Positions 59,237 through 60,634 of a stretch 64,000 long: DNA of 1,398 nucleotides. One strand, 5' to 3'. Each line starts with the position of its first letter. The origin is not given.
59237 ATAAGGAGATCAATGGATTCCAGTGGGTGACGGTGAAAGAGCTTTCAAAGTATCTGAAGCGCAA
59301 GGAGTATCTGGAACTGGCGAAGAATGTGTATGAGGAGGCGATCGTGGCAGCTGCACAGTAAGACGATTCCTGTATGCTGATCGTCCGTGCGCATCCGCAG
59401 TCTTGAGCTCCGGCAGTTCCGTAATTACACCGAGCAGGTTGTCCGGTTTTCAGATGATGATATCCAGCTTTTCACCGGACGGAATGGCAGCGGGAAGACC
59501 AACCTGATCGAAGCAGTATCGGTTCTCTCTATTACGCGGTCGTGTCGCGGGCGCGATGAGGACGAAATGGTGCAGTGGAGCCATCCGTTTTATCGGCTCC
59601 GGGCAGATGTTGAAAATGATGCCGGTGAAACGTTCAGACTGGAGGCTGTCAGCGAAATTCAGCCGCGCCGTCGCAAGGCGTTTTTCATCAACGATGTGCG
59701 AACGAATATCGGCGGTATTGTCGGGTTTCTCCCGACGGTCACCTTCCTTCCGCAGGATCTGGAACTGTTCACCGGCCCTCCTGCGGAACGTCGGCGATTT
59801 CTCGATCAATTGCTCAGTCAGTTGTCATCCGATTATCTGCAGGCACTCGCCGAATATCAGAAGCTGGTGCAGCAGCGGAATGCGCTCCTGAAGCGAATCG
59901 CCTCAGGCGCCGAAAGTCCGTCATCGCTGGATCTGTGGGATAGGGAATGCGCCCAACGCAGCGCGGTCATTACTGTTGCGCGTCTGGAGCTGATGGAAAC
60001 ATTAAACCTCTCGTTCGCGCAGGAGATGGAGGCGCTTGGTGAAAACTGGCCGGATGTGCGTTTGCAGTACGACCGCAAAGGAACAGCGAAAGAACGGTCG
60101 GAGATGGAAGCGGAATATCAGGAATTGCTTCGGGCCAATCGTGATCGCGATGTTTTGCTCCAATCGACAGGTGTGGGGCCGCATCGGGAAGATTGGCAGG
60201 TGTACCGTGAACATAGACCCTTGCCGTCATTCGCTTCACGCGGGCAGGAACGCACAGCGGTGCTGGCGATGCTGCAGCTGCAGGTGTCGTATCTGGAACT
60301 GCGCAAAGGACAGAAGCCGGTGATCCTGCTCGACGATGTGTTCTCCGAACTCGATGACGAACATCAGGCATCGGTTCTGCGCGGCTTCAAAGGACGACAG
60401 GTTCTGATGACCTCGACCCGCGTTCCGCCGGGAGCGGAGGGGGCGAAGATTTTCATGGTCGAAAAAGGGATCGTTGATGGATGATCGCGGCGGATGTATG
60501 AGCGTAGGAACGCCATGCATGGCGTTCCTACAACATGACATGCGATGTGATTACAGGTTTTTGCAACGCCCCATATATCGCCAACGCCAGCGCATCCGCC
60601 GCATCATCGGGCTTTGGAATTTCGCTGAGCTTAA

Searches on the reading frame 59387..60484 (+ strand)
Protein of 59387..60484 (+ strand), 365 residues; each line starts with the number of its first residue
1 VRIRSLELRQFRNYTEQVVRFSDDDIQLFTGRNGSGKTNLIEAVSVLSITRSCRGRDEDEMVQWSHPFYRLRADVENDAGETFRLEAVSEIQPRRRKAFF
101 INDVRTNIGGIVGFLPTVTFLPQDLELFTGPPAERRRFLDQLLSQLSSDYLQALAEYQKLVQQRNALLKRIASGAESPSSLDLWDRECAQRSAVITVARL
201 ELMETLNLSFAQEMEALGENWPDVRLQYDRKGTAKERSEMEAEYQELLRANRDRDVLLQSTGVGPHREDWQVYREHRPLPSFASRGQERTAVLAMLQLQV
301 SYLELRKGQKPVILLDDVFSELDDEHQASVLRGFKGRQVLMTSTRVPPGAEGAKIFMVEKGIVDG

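Call 12: search_protein_families(library=pfam, proteins=[window:59387-60484:+])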
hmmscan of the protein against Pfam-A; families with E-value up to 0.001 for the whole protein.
window:59387-60484:+ (365 aa): 7 families
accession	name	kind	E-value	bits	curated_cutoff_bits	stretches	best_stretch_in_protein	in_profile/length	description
PF02463.25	SMC_N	-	9.7e-16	58.3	40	1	3-344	2-197/220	RecF/RecN/SMC N terminal domain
PF13476.12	AAA_23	-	1.8e-08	35.7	27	1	5-48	1-43/201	AAA domain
PF13175.12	AAA_15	-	3.3e-07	30.7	32.1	1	1-47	1-46/374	AAA ATPase domain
PF13514.12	AAA_27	-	4.5e-06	26.8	22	1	1-48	1-50/206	AAA domain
PF13304.12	AAA_21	-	7.8e-06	26.6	27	1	29-83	4-50/304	AAA domain, putative AbiEii toxin, Type IV TA system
PF13555.12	AAA_29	-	8.7e-06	25.8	27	1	5-47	3-45/61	P-loop containing region of AAA domain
PF01637.24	ATPase_2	-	0.00091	19.5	33.2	0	15-44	11-40/225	ATPase domain predominantly from Archaea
